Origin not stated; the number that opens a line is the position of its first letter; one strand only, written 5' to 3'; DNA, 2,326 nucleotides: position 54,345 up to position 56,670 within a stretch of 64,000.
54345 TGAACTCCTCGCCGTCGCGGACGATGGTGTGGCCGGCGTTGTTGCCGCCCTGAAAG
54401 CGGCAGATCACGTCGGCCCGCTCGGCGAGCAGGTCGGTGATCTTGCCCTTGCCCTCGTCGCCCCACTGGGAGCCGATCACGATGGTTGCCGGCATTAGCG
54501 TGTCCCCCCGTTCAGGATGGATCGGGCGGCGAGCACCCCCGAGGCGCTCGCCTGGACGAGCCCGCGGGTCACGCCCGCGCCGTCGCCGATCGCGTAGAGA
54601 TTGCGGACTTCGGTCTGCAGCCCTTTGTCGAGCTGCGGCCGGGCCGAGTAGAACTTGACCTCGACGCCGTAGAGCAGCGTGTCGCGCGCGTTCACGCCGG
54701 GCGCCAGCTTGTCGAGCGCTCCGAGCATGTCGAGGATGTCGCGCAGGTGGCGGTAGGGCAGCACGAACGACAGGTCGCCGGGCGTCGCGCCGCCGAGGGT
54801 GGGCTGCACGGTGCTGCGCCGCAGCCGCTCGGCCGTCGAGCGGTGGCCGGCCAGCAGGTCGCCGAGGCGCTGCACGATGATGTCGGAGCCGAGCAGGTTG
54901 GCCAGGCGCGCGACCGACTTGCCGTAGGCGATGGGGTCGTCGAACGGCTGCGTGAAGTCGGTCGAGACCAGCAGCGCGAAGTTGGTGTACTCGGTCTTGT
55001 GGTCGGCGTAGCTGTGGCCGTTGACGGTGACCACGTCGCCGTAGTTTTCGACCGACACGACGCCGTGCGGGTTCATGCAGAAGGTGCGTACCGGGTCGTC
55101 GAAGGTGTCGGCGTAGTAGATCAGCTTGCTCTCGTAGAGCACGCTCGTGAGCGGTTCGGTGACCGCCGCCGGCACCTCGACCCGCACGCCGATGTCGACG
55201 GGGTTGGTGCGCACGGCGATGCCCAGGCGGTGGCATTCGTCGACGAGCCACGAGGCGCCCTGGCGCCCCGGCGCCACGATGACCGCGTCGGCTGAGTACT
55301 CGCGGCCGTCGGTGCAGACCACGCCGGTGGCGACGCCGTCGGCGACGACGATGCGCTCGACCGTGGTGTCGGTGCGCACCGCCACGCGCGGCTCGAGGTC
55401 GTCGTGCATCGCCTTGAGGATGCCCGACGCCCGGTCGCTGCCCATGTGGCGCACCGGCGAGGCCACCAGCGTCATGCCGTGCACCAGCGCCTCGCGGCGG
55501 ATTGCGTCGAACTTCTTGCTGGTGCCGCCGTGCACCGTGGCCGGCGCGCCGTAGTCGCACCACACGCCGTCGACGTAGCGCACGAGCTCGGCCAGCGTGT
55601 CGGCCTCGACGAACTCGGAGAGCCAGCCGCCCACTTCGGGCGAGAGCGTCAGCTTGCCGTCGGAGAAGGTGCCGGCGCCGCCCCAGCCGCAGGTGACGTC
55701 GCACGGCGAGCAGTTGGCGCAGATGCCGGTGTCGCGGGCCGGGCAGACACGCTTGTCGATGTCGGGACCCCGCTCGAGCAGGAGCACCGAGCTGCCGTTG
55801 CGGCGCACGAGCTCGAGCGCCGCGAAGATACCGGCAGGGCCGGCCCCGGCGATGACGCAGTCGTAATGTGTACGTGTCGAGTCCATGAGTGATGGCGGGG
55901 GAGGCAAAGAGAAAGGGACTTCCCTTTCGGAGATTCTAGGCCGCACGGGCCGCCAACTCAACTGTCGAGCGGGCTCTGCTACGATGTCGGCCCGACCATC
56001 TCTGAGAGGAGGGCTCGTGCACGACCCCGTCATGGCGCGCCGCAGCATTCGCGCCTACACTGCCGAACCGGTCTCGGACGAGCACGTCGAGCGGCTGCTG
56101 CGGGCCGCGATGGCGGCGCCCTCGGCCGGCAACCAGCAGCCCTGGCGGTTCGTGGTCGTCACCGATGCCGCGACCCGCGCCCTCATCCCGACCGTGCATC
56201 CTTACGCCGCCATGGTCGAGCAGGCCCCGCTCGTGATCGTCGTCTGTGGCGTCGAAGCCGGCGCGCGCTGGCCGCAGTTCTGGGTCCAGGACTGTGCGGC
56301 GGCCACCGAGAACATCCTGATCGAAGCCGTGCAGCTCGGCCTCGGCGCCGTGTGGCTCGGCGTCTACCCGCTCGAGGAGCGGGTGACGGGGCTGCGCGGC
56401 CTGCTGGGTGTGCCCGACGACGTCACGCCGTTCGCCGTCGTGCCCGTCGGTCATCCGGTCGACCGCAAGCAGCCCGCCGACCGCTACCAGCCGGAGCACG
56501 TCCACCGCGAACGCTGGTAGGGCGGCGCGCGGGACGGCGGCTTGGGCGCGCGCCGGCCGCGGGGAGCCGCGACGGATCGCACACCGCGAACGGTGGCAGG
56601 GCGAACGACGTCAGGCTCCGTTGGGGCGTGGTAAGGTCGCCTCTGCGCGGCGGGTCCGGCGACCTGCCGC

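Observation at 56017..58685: Redox cluster: nitroreductase, then Rieske, glutaredoxin-like, FTR-type catalytic subunit, Rieske, then superoxide dismutase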

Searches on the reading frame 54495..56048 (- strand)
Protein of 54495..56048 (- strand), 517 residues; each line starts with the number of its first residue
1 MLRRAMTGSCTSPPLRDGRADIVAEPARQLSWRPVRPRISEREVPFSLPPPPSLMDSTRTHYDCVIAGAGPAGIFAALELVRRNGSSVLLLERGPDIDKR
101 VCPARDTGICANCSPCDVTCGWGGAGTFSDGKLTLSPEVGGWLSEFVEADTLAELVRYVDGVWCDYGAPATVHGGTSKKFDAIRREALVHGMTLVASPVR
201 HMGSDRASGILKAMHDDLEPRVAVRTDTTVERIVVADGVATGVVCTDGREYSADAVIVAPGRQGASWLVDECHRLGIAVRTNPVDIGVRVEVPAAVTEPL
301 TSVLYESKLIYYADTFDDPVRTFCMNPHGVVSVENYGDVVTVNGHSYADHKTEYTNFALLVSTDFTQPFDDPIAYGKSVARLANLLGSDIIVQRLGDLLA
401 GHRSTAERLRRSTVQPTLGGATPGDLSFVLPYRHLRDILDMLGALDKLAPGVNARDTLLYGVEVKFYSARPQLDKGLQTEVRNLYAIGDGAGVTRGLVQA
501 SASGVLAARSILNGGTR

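Call 3: search_protein_families(library=pfam, proteins=[window:54495-56048:-], max_evalue=0.01)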
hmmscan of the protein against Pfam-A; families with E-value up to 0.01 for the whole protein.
window:54495-56048:- (517 aa): 12 families
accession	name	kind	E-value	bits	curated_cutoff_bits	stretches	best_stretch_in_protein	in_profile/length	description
PF07992.20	Pyr_redox_2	-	1.9e-14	54.2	26.1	2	211-279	186-251/291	Pyridine nucleotide-disulphide oxidoreductase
PF01134.28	GIDA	-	4.4e-11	42.9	22.1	1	451-511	322-383/391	Glucose inhibited division protein A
PF21688.3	FAD-depend_C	-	2.7e-10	41.2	27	1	317-464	43-195/197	FAD-dependent protein, C-terminal domain-like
PF01266.30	DAO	-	7.8e-09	35.9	27.9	1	63-98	1-35/353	FAD dependent oxidoreductase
PF03486.20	HI0933_like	-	7.1e-08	32.6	50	1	63-101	2-39/244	HI0933-like protein Rossmann domain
PF00890.30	FAD_binding_2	-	3.5e-07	30.2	20.4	0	63-95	1-32/414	FAD binding domain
PF13738.12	Pyr_redox_3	-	6.6e-06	26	30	1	65-94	1-30/305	Pyridine nucleotide-disulphide oxidoreductase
PF05834.18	Lycopene_cycl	-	1.1e-05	25.2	23.4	0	63-97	1-36/380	Lycopene cyclase protein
PF13450.12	NAD_binding_8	-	1.6e-05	25.6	21.9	1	66-97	1-31/68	NAD(P)-binding Rossmann-like domain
PF01593.30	Amino_oxidase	-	3.3e-05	23.8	19.8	1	210-260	206-254/443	Flavin containing amine oxidoreductase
PF12831.13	FAD_oxidored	-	0.00084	19.2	27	1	63-95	1-32/416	FAD dependent oxidoreductase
PF13454.12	NAD_binding_9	-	0.0018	18.7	21.8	0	65-115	1-55/155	FAD-NAD(P)-binding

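Call 6: search_protein_families(library=ncbifam, proteins=[window:54495-56048:-], max_evalue=0.01)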
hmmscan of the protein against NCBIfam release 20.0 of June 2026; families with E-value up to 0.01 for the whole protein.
window:54495-56048:- (517 aa): 43 families (the best 25 are shown)
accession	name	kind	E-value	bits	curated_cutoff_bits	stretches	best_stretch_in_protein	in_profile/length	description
TIGR04542.1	GMC_mycofac_2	equivalog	3.1e-10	39.7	400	2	219-270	183-233/425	mycofactocin system GMC family oxidoreductase MftG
TIGR00275.1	TIGR00275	subfamily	1.5e-08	33.9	183.8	1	64-101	1-37/401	aminoacetone oxidase family FAD-binding enzyme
NF003585.0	PRK05249.1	equivalog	1.8e-08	33.5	465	1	58-95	3-39/464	Si-specific NAD(P)(+) transhydrogenase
NF004943.0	PRK06292.2-1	equivalog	3.2e-08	32.8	432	0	207-287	211-291/456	dihydrolipoyl dehydrogenase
TIGR01292.1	TRX_reduct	equivalog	1.4e-07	30.6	343.45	0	62-91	1-30/300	thioredoxin-disulfide reductase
TIGR02032.1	GG-red-SF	subfamily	1e-06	28.7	158.8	1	62-102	1-40/297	geranylgeranyl reductase family protein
TIGR01350.1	lipoamide_DH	equivalog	2.3e-06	26.6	408.8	0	458-513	275-331/461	dihydrolipoyl dehydrogenase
NF045637.1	carotdesatCrtDProt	equivalog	1.1e-05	24.2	580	0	222-259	237-274/485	1-hydroxycarotenoid 3,4-desaturase CrtD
NF006130.0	PRK08274.1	equivalog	1.4e-05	24.1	369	1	59-96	3-39/467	FAD-dependent tricarballylate dehydrogenase TcuA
NF007542.0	PRK10157.1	subfamily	3.5e-05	22.7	610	0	62-96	6-39/428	FAD-dependent oxidoreductase FixC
NF004834.1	PRK06185.1-3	subfamily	0.00011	21.1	500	1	58-96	4-41/420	FAD-dependent oxidoreductase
NF005691.0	PRK07494.1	equivalog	0.00015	20.4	459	1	58-98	5-44/404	UbiH/UbiF family hydroxylase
NF045689.1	BCarotKetCrtO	equivalog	0.00015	20.4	1000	0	223-258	259-294/563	beta-carotene ketolase CrtO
NF009478.0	PRK12844.1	equivalog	0.00017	20.1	789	0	58-95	5-41/559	3-ketosteroid-delta-1-dehydrogenase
TIGR03467.1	HpnE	equivalog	0.00027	20.4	283.05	0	65-96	2-32/430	hydroxysqualene dehydroxylase HpnE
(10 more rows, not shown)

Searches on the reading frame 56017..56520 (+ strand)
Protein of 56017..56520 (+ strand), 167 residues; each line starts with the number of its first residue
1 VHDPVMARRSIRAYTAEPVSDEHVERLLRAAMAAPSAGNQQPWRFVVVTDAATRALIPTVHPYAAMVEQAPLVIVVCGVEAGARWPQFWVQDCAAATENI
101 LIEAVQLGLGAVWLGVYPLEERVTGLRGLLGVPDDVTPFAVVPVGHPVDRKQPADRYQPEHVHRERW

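Call 3: search_protein_families(library=pfam, proteins=[window:56017-56520:+], max_evalue=0.01)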
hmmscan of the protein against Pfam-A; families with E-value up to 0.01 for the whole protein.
window:56017-56520:+ (167 aa): 2 families
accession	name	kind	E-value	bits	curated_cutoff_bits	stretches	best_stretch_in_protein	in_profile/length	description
PF00881.29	Nitroreductase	-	4e-29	102.4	23.5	2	6-55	2-51/167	Nitroreductase family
PF14512.11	TM1586_NiRdase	-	7.4e-11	42.5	27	1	19-57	155-193/215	Putative TM nitroreductase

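Call 6: search_protein_families(library=ncbifam, proteins=[window:56017-56520:+], max_evalue=0.01)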
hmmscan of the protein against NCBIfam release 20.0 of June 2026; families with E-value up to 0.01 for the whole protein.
window:56017-56520:+ (167 aa): 11 families
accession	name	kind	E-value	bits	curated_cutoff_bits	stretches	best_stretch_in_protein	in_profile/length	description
TIGR02476.1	BluB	equivalog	4.1e-19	68.8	150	2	5-59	13-67/205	5,6-dimethylbenzimidazole synthase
NF009810.0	PRK13294.1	equivalog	3.3e-16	59.2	304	2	3-55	256-308/449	coenzyme F420-0:L-glutamate ligase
TIGR03553.1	F420_FbiB_CTERM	equivalog_domain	5.1e-16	59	249.55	2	5-55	3-53/194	F420 biosynthesis protein FbiB, C-terminal domain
NF008033.1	PRK10765.1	equivalog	2.3e-15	56.7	223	2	4-77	7-80/240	oxygen-insensitive NADPH nitroreductase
NF003768.0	PRK05365.1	equivalog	1.9e-09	37.3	152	1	8-77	21-92/200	malonic semialdehyde reductase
NF008088.0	PRK10828.1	equivalog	6.6e-07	29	183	1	5-55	7-57/183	NAD(P)H nitroreductase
NF008275.0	PRK11053.1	equivalog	5.9e-06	25.9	227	1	6-77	8-85/217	oxygen-insensitive NAD(P)H nitroreductase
NF005901.0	PRK07877.1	equivalog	1.2e-05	23.8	476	1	14-50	367-403/722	Rv1355c family protein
NF047509.1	Rv3131_FMN_oxido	subfamily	4.1e-05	23.2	199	1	27-51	2-26/319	Acg family FMN-binding oxidoreductase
NF011424.0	PRK14851.1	subfamily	0.00019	19.6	1170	1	15-52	319-356/679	hypothetical protein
NF011425.0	PRK14852.1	equivalog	0.0087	13.9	1337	0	22-47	614-639/989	hypothetical protein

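Call 64: search_solved_structures(query=window:56017-56520:+, max_evalue=0.00001)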
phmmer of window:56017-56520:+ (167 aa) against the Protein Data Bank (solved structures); distinct sequences matched with E-value up to 0.00001: 42.
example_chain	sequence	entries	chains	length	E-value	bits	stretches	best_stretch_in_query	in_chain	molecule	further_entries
3e10_A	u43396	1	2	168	7.3e-41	143.3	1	4-166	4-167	Putative NADH Oxidase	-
3m5k_A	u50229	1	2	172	1.4e-38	135.9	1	4-167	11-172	Putative NADH dehydrogenase/NAD(P)H nitroreductase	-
3kwk_A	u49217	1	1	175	2.8e-37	131.6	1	3-165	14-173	Putative NADH dehydrogenase/NAD(P)H nitroreductase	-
4g8s_A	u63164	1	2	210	7.9e-21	78.1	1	4-153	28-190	Nitroreductase family protein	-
4dn2_A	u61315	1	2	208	1e-20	77.7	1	5-155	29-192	Nitroreductase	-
9exv_A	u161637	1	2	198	1.4e-19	74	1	6-167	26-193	Nitroreductase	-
3e39_A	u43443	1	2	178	4.2e-17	65.9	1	5-153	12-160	Putative Nitroreductase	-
8uc3_A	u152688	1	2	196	1.6e-16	64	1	7-167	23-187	Albonoursin synthase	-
1nox_A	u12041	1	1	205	8e-16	61.8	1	6-77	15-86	NADH OXIDASE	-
8cqu_A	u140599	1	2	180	1.2e-14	58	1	5-161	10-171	Putative NADH dehydrogenase/NAD(P)H nitroreductase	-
3gfa_A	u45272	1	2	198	2.3e-14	57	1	3-57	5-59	Putative nitroreductase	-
5hei_A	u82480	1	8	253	5.3e-13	52.6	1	6-164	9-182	NfrA2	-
8cqt_A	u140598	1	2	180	1.2e-12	51.5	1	5-160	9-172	Putative NADH dehydrogenase/NAD(P)H nitroreductase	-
5j6c_A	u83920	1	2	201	1.5e-12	51.1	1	7-151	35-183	Putative reductase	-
3ge5_A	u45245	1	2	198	1.8e-12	50.8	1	5-156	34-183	putative NAD(P)H:FMN oxidoreductase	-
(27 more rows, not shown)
